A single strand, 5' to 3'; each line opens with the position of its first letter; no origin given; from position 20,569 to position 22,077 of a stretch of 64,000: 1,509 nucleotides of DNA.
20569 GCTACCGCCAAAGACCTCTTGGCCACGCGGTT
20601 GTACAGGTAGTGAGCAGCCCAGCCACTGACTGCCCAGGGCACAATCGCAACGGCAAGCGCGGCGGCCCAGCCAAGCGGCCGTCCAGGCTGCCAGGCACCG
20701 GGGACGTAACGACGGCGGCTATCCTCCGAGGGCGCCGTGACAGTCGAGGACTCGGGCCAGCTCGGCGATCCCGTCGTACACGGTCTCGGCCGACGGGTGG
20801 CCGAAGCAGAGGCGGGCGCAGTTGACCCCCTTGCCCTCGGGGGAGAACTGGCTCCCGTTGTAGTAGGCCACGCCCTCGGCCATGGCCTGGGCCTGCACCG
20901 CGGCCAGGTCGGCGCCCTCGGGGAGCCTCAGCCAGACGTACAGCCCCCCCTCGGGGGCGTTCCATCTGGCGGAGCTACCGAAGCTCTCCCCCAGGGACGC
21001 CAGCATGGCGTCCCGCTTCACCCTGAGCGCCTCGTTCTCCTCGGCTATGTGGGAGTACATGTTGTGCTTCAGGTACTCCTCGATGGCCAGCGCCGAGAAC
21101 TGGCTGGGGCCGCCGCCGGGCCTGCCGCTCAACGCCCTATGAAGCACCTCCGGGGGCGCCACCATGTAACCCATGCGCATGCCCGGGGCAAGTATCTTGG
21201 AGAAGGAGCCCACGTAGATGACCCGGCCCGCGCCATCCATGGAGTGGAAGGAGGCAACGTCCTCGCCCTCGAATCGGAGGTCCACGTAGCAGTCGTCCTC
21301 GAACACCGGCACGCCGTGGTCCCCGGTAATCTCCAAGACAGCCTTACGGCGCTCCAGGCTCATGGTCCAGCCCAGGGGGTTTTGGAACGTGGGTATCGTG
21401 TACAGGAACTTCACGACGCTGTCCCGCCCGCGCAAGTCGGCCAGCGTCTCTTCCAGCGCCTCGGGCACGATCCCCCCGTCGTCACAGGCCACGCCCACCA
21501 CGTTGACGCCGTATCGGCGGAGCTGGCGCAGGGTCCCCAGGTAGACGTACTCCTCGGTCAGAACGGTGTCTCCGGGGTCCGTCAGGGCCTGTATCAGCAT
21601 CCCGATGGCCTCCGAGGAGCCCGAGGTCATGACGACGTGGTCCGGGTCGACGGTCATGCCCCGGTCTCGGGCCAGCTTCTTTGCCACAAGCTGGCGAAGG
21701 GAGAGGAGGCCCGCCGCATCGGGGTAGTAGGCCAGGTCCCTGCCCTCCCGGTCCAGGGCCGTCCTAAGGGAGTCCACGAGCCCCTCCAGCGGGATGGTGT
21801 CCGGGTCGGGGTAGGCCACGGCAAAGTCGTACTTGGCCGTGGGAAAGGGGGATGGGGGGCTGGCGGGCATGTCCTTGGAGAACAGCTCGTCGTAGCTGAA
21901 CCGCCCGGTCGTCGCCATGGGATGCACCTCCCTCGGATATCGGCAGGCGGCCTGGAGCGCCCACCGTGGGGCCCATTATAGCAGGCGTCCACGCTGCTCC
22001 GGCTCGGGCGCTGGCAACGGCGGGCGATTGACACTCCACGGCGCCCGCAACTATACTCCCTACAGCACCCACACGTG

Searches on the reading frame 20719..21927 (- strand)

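Call 3: search_protein_families(library=pfam, proteins=[window:20719-21927:-], max_evalue=1)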
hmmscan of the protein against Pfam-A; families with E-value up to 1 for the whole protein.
window:20719-21927:- (402 aa): 5 families
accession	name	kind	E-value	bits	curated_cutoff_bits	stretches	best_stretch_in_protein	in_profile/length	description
PF00155.27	Aminotran_1_2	-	1.4e-36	126.9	19.7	1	53-381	21-353/361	Aminotransferase class I and II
PF12897.13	Asp_aminotransf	-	6.9e-10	38.7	27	1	137-367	142-380/421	Aspartate amino-transferase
PF01041.23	DegT_DnrJ_EryC1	-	0.026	14.2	19.8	1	95-164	39-111/360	DegT/DnrJ/EryC1/StrS aminotransferase family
PF01053.26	Cys_Met_Meta_PP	-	0.036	13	27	1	98-143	71-119/381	Cys/Met metabolism PLP-dependent enzyme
PF00266.25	Aminotran_5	-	0.12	11.8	21.5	1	95-163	61-137/371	Aminotransferase class-V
